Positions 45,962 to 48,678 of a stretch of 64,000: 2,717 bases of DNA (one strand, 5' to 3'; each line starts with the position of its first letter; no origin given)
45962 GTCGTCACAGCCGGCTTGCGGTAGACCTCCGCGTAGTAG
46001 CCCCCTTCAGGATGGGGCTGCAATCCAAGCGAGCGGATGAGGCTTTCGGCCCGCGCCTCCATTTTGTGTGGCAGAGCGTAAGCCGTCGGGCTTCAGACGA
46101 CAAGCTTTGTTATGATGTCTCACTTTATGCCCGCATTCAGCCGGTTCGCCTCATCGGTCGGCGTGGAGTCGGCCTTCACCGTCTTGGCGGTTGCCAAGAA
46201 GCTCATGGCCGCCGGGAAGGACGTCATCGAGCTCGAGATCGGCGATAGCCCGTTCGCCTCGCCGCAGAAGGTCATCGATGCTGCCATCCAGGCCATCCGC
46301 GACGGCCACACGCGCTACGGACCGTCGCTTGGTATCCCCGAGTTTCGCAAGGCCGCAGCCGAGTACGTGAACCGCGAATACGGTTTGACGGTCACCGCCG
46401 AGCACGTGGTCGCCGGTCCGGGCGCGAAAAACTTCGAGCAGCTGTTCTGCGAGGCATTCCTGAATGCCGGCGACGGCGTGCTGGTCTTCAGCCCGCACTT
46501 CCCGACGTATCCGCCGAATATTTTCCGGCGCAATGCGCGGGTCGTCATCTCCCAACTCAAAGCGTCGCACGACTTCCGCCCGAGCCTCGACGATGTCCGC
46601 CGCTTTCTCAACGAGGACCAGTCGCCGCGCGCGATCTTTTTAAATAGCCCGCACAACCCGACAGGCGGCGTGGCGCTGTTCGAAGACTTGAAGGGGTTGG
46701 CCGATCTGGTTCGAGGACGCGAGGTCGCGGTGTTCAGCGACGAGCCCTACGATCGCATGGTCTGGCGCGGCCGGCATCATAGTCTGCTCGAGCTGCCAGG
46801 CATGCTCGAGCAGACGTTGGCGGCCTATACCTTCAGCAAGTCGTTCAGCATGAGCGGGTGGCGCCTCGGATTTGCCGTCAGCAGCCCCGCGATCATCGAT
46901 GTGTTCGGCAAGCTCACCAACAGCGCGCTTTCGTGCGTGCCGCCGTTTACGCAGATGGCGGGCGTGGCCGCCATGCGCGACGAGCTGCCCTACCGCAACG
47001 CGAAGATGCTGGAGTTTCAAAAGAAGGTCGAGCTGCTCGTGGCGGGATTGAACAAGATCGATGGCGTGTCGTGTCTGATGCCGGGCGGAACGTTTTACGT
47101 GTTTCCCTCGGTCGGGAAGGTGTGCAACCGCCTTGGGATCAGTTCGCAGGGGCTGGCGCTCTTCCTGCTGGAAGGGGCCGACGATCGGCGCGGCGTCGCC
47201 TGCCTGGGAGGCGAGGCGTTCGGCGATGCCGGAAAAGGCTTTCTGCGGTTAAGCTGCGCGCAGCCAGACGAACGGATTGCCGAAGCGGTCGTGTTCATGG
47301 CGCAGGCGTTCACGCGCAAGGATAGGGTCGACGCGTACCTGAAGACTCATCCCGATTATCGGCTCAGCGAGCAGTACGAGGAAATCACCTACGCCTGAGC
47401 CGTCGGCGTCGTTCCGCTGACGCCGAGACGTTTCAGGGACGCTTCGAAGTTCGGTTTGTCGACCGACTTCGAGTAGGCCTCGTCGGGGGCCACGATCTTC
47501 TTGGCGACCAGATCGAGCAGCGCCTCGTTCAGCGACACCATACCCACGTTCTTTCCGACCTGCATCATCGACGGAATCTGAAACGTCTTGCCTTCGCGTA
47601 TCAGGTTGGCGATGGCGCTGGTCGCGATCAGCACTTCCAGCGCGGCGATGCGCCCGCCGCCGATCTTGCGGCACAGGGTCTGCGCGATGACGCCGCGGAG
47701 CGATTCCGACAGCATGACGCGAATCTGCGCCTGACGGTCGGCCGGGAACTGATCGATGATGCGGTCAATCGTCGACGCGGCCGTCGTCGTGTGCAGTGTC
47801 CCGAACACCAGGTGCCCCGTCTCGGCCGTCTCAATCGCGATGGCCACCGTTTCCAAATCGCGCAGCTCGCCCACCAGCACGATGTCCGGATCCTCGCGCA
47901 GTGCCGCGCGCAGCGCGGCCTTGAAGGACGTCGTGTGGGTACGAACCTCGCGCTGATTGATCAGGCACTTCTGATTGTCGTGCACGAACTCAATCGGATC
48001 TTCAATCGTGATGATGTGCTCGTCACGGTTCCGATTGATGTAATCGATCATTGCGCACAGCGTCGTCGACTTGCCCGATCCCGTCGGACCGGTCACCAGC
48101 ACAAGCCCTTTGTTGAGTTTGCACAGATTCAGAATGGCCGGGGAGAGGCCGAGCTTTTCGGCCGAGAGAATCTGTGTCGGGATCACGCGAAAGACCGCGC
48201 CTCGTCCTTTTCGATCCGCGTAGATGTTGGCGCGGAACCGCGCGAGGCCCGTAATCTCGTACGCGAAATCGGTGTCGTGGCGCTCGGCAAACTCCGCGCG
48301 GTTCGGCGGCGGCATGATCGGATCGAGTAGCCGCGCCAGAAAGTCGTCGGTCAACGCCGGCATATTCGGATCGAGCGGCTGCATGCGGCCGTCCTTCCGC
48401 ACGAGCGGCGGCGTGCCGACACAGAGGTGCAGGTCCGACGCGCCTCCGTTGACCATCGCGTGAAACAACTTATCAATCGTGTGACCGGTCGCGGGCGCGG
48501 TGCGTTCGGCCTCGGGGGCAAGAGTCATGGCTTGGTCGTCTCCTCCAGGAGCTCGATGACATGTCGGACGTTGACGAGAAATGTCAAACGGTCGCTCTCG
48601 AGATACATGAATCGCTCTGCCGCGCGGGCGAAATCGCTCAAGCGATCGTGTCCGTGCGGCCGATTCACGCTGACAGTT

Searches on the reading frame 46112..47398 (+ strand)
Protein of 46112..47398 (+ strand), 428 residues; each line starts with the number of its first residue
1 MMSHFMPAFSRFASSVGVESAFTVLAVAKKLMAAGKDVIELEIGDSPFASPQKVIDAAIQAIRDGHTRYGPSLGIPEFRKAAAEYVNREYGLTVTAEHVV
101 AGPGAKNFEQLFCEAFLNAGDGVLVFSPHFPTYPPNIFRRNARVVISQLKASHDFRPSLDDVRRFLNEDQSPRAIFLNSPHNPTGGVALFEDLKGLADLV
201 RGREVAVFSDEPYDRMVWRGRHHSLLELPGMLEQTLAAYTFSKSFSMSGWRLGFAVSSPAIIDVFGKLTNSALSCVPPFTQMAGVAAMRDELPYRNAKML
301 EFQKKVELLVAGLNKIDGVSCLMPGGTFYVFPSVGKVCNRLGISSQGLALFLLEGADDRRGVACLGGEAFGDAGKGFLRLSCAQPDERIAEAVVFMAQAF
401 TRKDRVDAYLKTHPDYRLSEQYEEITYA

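Call 65: search_protein_families(library=pfam, proteins=[window:46112-47398:+], max_evalue=0.001)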
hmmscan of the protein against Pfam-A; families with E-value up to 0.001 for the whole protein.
window:46112-47398:+ (428 aa): 1 family
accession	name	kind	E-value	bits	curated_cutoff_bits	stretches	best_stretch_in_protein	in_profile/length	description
PF00155.27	Aminotran_1_2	-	3.9e-56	191.2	19.7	1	36-393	1-358/361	Aminotransferase class I and II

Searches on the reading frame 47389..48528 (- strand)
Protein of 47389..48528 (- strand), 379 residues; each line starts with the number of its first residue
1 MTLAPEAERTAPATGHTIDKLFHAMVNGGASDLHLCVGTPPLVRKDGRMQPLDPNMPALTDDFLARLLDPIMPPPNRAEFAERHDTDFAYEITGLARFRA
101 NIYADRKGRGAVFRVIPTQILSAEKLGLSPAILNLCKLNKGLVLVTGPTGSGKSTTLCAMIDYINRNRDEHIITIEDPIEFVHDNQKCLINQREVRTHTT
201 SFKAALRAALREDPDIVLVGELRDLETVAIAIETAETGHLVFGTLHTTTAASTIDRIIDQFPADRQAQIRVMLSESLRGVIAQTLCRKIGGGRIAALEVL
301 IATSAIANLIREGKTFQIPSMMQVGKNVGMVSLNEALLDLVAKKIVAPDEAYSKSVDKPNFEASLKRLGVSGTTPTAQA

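Call 65: search_protein_families(library=pfam, proteins=[window:47389-48528:-], max_evalue=0.001)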
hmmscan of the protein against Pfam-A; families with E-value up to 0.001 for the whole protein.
window:47389-48528:- (379 aa): 4 families
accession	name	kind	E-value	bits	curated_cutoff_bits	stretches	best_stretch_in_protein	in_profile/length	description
PF00437.27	T2SSE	-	1.6e-47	162.4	24.9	1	89-289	84-281/370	Type II/IV secretion system protein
PF13476.12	AAA_23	-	0.00011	23.3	27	1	138-160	17-39/201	AAA domain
PF13555.12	AAA_29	-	0.00041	20.5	27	1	140-161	22-43/61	P-loop containing region of AAA domain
PF25199.1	nSTAND_NTPase5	-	0.00044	20.5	34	0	140-185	41-86/145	Novel STAND NTPase 5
